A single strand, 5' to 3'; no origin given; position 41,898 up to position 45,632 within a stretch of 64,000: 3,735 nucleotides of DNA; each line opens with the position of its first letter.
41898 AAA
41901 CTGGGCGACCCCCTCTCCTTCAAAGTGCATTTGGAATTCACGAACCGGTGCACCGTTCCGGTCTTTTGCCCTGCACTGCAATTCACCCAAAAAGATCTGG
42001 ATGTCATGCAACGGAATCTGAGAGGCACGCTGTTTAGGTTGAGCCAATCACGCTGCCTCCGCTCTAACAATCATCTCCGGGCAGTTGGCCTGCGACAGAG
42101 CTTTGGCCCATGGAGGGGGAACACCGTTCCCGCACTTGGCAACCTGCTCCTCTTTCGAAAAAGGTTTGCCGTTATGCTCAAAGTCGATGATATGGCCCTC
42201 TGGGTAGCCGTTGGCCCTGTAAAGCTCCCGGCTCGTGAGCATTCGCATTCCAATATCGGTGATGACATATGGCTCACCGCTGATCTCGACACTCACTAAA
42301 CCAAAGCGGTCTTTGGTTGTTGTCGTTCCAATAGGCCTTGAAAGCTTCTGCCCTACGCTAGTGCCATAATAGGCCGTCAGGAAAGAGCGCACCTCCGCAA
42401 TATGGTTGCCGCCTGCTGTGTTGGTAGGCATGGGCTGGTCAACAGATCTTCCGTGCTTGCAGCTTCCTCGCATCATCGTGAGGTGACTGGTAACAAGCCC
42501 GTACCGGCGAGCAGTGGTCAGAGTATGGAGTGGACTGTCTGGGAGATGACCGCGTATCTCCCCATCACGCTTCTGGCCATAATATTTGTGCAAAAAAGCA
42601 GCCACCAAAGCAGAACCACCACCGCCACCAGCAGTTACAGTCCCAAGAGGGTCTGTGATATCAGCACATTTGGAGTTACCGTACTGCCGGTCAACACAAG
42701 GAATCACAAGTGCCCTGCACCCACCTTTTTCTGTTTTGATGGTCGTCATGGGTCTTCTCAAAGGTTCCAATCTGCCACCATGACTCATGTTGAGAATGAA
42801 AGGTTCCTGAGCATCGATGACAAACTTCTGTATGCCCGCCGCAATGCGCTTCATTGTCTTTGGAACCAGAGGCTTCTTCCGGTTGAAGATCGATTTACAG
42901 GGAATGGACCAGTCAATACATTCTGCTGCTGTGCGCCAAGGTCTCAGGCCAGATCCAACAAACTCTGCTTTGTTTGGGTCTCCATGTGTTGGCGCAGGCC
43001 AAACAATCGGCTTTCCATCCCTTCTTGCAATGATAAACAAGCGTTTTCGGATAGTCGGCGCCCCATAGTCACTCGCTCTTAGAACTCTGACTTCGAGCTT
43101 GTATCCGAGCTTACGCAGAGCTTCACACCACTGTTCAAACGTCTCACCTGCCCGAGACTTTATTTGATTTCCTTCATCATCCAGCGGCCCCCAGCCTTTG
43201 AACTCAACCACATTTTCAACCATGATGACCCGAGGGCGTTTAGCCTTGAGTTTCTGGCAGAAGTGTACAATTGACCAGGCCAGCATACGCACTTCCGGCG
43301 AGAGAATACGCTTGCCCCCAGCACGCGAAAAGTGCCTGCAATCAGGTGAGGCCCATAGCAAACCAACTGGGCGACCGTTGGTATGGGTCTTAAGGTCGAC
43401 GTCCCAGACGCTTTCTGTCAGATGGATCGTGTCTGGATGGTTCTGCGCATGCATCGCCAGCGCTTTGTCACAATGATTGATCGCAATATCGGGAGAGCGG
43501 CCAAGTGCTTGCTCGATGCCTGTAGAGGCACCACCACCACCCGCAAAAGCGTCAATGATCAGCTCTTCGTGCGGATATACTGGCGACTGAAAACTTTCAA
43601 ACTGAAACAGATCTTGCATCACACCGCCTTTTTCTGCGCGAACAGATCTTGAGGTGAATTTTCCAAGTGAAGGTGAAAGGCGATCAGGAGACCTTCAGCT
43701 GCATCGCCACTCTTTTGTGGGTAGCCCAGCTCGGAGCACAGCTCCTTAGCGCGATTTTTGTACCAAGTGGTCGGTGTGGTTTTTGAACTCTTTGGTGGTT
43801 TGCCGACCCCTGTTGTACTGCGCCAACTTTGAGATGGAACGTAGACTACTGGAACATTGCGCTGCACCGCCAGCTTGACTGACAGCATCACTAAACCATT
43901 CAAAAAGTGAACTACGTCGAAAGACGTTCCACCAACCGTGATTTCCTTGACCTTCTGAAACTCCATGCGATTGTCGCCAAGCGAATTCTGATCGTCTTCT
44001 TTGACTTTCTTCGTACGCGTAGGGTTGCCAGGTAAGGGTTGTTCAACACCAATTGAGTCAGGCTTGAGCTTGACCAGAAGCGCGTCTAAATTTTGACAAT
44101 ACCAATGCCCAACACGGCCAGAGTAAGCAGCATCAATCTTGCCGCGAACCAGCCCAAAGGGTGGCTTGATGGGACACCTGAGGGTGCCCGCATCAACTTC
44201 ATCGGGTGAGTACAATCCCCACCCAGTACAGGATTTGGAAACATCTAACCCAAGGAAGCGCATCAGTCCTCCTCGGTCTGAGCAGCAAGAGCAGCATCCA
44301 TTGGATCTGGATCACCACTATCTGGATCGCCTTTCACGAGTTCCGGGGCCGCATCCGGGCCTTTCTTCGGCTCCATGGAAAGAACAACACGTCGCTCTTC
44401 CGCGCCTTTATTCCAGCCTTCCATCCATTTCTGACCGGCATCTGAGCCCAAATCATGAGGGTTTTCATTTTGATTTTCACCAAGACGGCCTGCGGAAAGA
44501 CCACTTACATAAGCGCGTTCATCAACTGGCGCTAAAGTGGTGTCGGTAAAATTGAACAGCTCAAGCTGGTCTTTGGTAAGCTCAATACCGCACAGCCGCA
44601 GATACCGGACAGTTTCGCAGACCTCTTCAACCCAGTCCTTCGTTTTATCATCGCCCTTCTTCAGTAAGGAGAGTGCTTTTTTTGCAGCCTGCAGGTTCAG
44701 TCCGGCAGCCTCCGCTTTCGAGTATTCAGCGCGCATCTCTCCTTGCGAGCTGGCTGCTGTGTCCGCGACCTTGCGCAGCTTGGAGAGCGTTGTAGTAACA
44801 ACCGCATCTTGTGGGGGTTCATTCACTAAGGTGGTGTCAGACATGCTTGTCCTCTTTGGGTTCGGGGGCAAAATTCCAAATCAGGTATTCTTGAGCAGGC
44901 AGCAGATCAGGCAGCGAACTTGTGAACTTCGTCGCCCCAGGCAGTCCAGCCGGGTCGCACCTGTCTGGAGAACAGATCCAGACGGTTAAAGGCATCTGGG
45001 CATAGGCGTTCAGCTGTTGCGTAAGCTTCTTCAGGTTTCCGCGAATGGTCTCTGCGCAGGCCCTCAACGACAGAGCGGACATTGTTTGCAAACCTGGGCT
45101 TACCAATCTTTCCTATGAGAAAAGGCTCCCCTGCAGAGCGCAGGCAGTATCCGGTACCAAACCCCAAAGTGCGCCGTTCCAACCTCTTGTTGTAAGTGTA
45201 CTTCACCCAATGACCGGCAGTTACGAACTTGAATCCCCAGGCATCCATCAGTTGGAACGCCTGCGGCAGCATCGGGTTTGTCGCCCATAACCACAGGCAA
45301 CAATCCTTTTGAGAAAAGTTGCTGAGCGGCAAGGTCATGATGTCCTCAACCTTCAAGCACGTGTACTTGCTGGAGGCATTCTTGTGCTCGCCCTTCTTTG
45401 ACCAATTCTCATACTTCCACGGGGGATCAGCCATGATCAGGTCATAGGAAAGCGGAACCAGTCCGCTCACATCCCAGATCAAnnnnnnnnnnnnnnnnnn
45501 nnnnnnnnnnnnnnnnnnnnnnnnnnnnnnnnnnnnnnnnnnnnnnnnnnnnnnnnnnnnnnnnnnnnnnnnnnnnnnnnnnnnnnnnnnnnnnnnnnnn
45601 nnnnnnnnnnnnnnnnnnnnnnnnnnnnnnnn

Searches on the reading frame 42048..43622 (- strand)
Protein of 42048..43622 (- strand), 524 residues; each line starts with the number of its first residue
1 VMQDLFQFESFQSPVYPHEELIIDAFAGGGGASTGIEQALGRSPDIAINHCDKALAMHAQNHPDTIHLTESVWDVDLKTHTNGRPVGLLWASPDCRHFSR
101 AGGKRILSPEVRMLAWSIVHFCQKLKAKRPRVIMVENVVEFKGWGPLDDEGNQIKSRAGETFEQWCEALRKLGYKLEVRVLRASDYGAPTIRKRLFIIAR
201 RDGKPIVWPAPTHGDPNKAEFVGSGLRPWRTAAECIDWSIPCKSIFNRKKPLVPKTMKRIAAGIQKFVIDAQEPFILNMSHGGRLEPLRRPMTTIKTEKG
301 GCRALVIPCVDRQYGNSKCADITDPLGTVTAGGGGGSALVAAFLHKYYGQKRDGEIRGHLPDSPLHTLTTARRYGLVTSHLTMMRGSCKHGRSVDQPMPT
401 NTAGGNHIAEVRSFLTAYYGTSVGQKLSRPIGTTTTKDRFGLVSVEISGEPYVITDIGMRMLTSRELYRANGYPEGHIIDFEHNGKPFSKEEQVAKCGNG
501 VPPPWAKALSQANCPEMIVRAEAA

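Call 9: search_protein_families(library=pfam, proteins=[window:42048-43622:-], max_evalue=0.001)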
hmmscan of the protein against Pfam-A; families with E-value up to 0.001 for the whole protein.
window:42048-43622:- (524 aa): 1 family
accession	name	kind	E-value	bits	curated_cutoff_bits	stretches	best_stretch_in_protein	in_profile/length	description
PF00145.23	DNA_methylase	-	9e-28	98.1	22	1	22-207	3-168/324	C-5 cytosine-specific DNA methylase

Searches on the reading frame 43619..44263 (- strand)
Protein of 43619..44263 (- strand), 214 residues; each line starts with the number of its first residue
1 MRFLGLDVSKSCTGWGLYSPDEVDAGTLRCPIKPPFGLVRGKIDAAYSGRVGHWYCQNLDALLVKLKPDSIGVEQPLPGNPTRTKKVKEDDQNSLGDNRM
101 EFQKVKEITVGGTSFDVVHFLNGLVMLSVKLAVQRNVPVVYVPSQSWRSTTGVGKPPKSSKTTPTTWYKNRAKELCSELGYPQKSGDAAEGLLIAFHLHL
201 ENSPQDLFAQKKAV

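Call 9: search_protein_families(library=pfam, proteins=[window:43619-44263:-], max_evalue=0.001)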
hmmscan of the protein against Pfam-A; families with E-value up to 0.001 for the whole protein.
window:43619-44263:- (214 aa): 0 families

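Call 64: search_protein_families(library=phrogs, proteins=[window:43619-44263:-], max_evalue=0.01)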
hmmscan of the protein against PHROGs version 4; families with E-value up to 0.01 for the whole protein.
window:43619-44263:- (214 aa): 1 family
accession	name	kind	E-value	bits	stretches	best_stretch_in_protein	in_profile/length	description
phrog_159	-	DNA, RNA and nucleotide metabolism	3.3e-05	24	1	1-40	88-122/330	RuvC-like Holliday junction resolvase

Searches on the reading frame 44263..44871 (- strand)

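Call 9: search_protein_families(library=pfam, proteins=[window:44263-44871:-], max_evalue=0.001)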
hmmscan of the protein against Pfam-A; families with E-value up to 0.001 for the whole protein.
window:44263-44871:- (202 aa): 1 family
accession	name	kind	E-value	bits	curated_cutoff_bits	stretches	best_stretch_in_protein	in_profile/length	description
PF04957.18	RMF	-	1.6e-07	31.7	27.9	1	118-160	10-52/53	Ribosome modulation factor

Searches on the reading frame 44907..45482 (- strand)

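Call 9: search_protein_families(library=pfam, proteins=[window:44907-45482:-], max_evalue=0.001)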
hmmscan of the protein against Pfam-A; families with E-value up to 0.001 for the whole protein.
window:44907-45482:- (191 aa): 1 family
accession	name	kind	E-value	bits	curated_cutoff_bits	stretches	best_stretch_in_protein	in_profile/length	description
PF05063.20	MT-A70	-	5.5e-31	108.2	23.9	1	13-185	1-172/172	MT-A70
